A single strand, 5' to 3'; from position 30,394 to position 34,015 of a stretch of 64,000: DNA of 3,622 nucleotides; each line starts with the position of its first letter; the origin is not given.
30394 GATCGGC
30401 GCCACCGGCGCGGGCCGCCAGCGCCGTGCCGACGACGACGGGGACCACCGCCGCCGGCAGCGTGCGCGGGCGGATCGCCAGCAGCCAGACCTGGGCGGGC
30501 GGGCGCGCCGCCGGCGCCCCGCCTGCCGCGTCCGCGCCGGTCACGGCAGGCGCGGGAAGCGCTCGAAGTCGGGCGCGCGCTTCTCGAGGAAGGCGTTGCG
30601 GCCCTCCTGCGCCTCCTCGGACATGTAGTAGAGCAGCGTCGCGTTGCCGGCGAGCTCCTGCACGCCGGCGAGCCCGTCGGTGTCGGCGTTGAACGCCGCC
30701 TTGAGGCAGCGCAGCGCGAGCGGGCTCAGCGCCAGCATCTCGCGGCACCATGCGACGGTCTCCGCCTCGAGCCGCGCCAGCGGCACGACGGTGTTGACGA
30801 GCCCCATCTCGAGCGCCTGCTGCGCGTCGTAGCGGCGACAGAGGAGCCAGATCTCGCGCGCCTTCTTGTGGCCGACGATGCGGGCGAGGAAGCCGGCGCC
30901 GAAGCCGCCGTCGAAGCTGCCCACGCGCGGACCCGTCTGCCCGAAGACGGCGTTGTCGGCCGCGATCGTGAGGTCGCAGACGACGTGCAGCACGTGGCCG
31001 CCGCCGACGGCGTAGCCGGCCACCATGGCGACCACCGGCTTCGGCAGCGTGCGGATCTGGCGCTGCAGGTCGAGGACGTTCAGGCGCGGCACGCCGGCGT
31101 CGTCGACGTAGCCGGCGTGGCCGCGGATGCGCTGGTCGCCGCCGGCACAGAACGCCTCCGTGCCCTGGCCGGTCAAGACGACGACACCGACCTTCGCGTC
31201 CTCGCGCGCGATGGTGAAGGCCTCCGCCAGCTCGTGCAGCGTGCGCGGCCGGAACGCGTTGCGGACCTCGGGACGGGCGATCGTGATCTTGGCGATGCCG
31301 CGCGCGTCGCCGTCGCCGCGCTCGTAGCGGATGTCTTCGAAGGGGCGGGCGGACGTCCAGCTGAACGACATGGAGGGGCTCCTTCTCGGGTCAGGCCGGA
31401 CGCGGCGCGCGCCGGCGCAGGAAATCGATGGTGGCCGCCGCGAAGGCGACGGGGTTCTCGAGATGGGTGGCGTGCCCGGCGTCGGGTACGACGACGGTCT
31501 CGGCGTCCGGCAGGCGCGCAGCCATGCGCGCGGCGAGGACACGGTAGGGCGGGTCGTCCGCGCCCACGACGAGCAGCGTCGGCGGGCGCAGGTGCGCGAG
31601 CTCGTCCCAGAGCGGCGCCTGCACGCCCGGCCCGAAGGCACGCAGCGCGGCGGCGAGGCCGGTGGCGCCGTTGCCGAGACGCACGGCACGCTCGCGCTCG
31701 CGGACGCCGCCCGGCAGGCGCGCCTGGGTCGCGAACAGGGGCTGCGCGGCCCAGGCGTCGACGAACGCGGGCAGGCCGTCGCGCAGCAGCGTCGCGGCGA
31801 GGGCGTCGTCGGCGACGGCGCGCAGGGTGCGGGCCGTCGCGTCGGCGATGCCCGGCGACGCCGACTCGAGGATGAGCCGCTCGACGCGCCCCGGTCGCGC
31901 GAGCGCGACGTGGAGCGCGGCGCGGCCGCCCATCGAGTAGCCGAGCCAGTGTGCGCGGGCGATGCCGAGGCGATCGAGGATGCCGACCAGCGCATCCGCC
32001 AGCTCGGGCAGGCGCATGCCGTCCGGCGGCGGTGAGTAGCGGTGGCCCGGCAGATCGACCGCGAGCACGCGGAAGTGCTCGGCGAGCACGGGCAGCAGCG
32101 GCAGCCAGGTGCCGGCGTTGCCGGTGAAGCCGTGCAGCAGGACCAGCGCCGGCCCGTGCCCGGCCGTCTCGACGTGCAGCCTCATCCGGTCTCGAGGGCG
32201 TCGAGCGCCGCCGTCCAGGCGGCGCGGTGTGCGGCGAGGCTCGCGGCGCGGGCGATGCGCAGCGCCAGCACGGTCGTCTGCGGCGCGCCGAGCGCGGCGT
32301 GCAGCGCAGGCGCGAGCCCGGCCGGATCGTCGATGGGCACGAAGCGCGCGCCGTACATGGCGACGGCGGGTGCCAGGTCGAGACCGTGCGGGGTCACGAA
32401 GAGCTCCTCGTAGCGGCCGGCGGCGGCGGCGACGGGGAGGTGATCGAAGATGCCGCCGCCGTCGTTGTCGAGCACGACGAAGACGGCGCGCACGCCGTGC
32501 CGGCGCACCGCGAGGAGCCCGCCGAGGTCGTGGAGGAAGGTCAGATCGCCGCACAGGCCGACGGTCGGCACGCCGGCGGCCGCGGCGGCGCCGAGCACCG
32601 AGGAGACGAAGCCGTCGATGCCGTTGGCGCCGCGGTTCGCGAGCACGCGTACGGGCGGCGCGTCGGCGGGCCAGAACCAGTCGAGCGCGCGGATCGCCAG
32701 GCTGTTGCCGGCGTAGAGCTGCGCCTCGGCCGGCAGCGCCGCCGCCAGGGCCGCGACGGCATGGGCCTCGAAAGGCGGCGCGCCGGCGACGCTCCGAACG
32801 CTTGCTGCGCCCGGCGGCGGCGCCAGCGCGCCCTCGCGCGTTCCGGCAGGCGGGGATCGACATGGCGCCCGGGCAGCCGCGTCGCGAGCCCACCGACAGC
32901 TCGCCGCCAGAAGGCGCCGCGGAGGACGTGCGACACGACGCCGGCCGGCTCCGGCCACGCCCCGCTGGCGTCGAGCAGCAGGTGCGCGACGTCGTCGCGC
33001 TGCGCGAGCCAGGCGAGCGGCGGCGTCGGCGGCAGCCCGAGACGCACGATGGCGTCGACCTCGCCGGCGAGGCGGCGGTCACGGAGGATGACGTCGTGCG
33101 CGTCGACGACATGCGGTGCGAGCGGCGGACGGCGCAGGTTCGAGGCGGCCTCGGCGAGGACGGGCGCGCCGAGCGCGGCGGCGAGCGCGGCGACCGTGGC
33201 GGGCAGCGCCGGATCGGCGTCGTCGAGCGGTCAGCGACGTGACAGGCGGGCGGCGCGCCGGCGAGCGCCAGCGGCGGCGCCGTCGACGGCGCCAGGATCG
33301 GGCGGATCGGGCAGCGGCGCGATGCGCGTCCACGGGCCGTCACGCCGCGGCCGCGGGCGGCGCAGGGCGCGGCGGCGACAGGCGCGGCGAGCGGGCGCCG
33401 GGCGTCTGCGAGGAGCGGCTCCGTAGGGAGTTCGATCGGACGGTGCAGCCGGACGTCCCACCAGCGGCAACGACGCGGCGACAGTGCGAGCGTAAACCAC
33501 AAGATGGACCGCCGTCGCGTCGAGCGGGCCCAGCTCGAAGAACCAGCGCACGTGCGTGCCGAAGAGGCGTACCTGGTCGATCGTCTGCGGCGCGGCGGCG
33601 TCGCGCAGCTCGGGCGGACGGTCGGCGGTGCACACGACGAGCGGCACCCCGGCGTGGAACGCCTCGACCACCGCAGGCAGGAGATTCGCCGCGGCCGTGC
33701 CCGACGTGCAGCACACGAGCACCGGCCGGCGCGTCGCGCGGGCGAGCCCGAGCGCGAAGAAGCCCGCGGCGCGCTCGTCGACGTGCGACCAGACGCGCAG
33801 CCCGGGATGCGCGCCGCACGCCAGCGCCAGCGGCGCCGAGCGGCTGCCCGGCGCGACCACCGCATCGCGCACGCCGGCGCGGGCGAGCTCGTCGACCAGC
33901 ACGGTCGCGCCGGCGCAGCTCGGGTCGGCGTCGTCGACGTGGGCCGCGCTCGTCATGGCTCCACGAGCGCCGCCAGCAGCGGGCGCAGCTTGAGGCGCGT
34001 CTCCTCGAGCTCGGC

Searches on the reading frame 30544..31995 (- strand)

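Call 103: search_protein_families(library=pfam, proteins=[window:30544-31995:-], max_evalue=0.00001)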
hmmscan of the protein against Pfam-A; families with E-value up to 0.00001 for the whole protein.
window:30544-31995:- (484 aa): 2 families
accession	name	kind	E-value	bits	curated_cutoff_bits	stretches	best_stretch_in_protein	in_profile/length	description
PF00378.25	ECH_1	-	4.1e-78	262.6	27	1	232-478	4-249/251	Enoyl-CoA hydratase/isomerase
PF16113.10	ECH_2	-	3.8e-21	76.4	27.2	1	235-411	2-179/335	Enoyl-CoA hydratase/isomerase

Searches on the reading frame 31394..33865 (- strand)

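Call 103: search_protein_families(library=pfam, proteins=[window:31394-33865:-], max_evalue=0.00001)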
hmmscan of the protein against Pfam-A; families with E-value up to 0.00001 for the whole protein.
window:31394-33865:- (824 aa): 3 families
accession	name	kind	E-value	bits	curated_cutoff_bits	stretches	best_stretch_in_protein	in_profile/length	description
PF00561.26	Abhydrolase_1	-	6.6e-29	101.7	25.8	1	572-805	1-245/245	alpha/beta hydrolase fold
PF12697.13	Abhydrolase_6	-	3.2e-25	90.5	26.3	1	574-811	1-217/217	Alpha/beta hydrolase family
PF12146.15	Hydrolase_4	-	1.6e-08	34.6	27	1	573-804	6-238/239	Serine aminopeptidase, S33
